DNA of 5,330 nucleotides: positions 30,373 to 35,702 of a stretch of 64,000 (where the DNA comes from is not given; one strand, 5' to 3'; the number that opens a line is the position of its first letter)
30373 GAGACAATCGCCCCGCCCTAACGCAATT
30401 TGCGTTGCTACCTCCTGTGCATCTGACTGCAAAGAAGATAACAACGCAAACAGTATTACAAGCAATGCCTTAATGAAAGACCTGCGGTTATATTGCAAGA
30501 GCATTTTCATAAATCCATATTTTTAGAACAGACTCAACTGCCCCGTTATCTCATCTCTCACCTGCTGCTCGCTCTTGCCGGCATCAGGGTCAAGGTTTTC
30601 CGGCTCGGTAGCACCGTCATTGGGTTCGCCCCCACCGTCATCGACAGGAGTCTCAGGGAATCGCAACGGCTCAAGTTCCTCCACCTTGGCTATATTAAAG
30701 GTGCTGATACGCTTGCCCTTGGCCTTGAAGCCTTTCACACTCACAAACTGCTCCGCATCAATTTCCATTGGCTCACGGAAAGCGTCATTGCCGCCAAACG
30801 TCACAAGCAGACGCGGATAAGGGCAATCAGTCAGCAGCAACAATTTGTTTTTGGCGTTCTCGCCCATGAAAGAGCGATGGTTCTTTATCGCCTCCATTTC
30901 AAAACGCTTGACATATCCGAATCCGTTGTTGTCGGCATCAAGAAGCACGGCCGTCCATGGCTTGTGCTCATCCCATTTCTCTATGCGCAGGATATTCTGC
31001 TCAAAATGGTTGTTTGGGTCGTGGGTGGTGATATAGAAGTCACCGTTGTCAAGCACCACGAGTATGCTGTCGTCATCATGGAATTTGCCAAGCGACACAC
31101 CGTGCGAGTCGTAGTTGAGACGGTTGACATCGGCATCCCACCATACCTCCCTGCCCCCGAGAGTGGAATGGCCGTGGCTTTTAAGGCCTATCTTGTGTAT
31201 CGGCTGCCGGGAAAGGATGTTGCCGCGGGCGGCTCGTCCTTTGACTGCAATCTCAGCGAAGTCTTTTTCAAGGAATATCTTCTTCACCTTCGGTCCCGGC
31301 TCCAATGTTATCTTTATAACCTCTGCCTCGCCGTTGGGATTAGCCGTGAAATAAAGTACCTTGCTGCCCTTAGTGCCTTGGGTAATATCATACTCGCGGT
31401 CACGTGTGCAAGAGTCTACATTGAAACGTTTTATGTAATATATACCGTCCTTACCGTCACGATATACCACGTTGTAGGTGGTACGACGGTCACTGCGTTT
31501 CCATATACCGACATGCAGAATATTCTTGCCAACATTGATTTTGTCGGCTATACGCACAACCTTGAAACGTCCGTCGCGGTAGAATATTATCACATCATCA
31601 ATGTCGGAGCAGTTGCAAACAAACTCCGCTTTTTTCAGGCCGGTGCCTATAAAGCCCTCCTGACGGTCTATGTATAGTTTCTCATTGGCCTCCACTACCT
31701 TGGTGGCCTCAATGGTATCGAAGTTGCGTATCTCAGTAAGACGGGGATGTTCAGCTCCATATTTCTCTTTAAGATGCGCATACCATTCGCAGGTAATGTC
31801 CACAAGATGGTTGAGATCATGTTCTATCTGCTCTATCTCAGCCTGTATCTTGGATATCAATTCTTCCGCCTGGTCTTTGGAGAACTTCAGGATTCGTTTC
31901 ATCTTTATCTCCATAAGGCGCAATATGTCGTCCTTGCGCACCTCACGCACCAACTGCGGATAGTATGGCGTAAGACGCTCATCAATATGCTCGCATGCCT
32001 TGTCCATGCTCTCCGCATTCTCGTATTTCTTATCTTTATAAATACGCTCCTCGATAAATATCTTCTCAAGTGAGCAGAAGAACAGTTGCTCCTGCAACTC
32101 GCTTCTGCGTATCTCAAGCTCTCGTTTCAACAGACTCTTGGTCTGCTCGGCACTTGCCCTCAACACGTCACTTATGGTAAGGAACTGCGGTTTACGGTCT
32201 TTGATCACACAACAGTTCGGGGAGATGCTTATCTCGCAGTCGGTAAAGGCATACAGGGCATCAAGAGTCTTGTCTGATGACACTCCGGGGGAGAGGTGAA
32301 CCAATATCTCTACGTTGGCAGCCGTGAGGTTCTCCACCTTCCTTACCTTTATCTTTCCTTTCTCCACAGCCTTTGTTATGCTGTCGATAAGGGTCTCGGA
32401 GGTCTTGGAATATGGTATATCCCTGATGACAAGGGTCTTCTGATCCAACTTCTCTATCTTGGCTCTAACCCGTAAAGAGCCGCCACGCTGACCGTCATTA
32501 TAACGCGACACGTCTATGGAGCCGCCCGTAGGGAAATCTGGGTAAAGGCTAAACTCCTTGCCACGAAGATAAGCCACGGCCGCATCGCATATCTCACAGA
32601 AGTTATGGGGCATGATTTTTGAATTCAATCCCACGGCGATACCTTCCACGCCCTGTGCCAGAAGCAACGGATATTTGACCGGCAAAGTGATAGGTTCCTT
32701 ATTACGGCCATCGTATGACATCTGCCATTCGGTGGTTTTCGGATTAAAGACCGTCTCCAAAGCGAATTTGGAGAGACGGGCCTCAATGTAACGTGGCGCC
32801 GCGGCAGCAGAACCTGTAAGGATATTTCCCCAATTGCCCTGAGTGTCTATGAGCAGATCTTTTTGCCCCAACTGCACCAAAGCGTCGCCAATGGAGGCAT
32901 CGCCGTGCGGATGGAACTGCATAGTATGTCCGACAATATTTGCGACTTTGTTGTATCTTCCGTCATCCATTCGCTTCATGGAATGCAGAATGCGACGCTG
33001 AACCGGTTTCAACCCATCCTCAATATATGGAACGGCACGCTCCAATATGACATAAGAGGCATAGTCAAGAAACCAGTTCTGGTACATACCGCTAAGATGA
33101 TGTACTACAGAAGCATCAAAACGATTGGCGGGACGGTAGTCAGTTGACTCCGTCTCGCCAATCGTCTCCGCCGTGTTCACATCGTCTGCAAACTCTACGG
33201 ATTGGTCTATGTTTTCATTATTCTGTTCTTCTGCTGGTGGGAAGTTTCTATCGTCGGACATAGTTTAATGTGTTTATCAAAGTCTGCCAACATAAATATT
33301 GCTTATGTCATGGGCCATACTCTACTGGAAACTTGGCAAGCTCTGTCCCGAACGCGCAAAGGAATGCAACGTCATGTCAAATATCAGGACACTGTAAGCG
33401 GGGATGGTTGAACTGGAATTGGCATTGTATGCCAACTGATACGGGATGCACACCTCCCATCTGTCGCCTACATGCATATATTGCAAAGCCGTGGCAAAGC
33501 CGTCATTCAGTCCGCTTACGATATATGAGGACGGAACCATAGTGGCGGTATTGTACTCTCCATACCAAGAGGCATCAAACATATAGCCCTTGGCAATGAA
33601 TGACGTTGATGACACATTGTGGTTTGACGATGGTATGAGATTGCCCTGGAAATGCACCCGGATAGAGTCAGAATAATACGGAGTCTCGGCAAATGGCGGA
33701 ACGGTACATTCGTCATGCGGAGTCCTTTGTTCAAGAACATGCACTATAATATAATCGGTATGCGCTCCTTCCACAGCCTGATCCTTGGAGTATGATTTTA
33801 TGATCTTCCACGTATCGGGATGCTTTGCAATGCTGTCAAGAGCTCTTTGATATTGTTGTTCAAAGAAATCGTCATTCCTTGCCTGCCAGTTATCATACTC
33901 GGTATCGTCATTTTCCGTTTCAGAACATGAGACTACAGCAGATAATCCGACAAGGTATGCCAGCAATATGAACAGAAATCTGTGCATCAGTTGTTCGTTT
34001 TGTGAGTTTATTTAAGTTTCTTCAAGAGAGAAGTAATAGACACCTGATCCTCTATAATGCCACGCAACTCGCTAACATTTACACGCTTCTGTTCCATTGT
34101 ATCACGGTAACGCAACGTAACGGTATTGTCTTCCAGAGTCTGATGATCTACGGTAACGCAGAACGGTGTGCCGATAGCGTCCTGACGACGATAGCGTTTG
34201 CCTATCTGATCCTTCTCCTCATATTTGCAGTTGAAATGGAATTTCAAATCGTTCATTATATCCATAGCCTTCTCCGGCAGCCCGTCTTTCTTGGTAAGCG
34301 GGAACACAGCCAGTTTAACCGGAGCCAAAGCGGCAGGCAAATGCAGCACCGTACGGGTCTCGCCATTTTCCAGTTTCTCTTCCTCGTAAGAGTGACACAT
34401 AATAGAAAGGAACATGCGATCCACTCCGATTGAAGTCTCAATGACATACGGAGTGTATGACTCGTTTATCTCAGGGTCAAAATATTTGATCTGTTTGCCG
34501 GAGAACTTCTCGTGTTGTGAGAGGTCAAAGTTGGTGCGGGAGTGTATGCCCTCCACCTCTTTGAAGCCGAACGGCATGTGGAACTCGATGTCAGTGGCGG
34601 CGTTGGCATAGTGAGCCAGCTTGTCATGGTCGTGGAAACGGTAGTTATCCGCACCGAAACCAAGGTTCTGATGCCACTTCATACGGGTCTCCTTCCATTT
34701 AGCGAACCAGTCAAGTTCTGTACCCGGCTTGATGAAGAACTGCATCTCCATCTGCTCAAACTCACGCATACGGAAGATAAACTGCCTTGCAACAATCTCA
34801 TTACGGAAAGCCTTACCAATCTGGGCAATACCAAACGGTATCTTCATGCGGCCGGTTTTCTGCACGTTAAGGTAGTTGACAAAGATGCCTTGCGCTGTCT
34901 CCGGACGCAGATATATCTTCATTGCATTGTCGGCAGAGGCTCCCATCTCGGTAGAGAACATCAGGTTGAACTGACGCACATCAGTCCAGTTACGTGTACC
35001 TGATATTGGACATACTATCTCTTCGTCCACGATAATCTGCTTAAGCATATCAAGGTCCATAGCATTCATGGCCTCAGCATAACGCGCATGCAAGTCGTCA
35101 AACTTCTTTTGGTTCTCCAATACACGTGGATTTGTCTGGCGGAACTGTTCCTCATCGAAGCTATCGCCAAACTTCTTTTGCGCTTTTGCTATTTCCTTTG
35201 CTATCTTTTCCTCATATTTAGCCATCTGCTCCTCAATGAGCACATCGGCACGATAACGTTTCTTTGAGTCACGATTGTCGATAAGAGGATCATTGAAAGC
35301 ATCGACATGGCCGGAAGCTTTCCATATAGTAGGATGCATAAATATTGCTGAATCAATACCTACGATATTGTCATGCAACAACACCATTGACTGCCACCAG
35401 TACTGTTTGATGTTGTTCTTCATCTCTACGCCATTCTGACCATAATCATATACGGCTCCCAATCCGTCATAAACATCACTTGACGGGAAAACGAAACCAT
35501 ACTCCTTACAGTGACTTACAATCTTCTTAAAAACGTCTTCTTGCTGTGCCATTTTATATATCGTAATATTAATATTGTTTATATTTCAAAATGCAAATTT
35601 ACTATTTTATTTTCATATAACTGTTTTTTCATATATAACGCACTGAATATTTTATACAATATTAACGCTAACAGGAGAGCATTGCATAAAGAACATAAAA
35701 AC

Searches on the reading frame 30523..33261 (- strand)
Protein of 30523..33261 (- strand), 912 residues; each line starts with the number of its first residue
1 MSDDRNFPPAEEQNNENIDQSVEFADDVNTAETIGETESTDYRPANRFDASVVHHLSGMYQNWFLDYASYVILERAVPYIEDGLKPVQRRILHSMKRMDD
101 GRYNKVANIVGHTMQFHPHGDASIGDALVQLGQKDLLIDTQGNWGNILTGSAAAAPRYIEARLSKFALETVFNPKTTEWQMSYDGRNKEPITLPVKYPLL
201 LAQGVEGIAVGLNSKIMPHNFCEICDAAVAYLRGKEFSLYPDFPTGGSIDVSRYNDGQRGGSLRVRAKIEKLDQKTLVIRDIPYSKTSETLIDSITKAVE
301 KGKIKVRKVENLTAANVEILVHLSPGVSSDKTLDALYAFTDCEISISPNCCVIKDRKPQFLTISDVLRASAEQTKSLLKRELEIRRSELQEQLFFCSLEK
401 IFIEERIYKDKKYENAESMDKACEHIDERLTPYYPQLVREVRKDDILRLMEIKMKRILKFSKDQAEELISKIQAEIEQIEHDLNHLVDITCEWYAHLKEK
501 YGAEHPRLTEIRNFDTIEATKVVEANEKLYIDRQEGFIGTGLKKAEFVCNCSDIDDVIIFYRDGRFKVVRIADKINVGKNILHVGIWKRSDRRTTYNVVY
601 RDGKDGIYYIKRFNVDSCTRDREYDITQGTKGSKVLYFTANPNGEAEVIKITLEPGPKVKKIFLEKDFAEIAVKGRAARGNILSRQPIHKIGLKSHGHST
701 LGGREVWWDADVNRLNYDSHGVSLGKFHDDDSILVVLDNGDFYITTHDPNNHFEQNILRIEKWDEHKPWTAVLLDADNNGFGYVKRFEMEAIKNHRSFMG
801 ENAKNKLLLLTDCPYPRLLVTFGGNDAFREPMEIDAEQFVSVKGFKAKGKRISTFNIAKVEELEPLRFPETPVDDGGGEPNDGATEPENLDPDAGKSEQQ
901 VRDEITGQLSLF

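Call 8: search_protein_families(library=pfam, proteins=[window:30523-33261:-])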
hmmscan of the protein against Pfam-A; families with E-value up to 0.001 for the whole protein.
window:30523-33261:- (912 aa): 1 family
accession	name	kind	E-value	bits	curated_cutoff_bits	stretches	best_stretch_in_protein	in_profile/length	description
PF00521.26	DNA_topoisoIV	-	9.8e-106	354.6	31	1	75-490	1-424/432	DNA gyrase/topoisomerase IV, subunit A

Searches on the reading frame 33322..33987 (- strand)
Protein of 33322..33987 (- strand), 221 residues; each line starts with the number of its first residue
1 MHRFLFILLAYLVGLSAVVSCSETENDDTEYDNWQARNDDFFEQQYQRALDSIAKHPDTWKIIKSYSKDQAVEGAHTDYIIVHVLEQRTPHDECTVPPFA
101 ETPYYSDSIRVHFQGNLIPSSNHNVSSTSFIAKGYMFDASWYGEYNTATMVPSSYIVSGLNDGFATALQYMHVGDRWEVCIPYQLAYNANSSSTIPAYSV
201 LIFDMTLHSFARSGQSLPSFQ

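Call 8: search_protein_families(library=pfam, proteins=[window:33322-33987:-])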
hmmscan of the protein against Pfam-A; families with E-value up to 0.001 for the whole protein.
window:33322-33987:- (221 aa): 1 family
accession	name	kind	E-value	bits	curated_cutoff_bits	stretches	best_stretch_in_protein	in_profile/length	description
PF00254.34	FKBP_C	-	3.2e-10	40.6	21.1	1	106-207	8-93/94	FKBP-type peptidyl-prolyl cis-trans isomerase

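Call 77: list_cluster_members(proteins=[window:33322-33987:-, window:34008-35552:-])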
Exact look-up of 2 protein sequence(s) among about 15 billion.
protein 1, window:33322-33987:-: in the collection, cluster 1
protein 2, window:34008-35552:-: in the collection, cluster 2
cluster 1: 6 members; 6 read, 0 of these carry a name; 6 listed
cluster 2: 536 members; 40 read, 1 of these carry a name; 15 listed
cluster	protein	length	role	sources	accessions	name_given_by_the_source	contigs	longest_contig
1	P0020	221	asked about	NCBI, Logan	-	-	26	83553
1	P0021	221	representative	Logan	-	-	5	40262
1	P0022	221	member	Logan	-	-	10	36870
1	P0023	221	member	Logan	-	-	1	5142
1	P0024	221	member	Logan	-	-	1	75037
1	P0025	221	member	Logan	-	-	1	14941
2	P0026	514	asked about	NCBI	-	-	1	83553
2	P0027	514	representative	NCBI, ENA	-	-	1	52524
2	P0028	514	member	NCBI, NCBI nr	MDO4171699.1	MAG: glycine--tRNA ligase [Prevotellaceae bacterium] | glycine--tRNA ligase [Prevotellaceae bacterium]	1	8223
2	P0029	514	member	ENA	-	-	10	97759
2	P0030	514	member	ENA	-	-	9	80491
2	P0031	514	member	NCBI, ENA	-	-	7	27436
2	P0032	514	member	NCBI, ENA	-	-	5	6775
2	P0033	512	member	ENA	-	-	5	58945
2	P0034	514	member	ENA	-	-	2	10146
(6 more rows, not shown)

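Call 79: find_encoding_contigs(protein=P0021, flank=4500, max_places=5)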
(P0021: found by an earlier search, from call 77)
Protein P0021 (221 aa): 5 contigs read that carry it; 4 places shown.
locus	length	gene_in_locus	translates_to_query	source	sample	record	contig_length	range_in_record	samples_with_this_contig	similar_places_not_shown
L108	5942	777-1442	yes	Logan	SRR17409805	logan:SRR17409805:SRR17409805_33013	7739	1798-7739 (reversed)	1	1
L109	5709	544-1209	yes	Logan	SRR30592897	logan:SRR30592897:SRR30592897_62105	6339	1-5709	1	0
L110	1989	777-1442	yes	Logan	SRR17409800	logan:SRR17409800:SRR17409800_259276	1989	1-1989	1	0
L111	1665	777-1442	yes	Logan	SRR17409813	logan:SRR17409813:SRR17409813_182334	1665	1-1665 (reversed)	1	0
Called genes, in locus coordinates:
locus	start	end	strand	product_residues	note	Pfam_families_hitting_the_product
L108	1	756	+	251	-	?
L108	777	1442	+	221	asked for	PF00254:FKBP_C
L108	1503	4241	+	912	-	PF00521:DNA_topoisoIV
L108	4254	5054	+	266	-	PF11777:DUF3316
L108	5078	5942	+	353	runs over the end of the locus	PF14684:Tricorn_C1, PF03572:Peptidase_S41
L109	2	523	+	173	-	?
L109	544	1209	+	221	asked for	PF00254:FKBP_C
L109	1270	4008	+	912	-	PF00521:DNA_topoisoIV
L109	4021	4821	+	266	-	PF11777:DUF3316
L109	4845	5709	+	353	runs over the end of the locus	PF14684:Tricorn_C1, PF03572:Peptidase_S41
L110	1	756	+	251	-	?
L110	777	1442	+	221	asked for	PF00254:FKBP_C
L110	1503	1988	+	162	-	?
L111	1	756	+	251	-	?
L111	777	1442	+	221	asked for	PF00254:FKBP_C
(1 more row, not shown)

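Call 80: find_encoding_contigs(protein=P0022, flank=4500, max_places=6)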
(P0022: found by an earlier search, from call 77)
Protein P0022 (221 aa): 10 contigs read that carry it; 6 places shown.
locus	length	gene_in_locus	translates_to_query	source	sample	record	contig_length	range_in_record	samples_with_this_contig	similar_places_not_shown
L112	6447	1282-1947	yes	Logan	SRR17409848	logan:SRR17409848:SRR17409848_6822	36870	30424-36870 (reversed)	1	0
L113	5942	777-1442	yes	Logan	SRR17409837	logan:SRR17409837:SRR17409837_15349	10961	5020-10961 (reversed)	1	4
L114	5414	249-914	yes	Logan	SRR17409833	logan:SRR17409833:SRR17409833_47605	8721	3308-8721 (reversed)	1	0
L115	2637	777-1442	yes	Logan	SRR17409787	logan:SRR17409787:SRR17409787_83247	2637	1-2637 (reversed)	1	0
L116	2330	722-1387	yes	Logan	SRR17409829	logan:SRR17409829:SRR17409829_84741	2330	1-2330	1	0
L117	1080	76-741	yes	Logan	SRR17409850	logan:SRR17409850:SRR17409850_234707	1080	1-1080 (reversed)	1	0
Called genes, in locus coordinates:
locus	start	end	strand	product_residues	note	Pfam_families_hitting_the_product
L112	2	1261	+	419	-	?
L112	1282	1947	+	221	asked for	PF00254:FKBP_C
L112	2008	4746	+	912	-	PF00521:DNA_topoisoIV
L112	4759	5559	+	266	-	PF11777:DUF3316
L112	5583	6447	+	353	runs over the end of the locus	PF14684:Tricorn_C1, PF03572:Peptidase_S41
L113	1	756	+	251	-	?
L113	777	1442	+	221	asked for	PF00254:FKBP_C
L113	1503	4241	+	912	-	PF00521:DNA_topoisoIV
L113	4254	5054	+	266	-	PF11777:DUF3316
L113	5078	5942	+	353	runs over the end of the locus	PF14684:Tricorn_C1, PF03572:Peptidase_S41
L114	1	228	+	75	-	?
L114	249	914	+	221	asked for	PF00254:FKBP_C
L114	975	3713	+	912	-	PF00521:DNA_topoisoIV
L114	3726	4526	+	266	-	PF11777:DUF3316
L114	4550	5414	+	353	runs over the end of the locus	PF14684:Tricorn_C1, PF03572:Peptidase_S41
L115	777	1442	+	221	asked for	PF00254:FKBP_C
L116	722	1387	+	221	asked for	PF00254:FKBP_C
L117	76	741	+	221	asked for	PF00254:FKBP_C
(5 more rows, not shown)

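Call 81: find_encoding_contigs(protein=P0023, flank=4500, max_places=2)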
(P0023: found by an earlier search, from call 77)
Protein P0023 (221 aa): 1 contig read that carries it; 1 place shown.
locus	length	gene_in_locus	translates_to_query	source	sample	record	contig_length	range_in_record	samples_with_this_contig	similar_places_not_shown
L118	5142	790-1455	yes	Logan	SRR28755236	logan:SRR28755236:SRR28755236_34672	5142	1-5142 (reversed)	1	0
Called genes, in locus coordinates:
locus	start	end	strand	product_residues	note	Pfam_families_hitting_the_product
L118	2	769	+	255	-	?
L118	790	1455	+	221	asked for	PF00254:FKBP_C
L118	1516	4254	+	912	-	PF00521:DNA_topoisoIV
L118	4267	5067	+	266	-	PF11777:DUF3316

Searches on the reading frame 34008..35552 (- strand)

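Call 8: search_protein_families(library=pfam, proteins=[window:34008-35552:-])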
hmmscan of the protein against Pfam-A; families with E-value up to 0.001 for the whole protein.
window:34008-35552:- (514 aa): 2 families
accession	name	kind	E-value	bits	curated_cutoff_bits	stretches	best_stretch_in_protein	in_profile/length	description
PF03129.25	HGTP_anticodon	-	5.1e-19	68.6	21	1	414-501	2-92/94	Anticodon binding domain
PF00587.30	tRNA-synt_2b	-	7e-13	49.5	29.3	1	207-384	5-175/179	tRNA synthetase class II core domain (G, H, P, S and T)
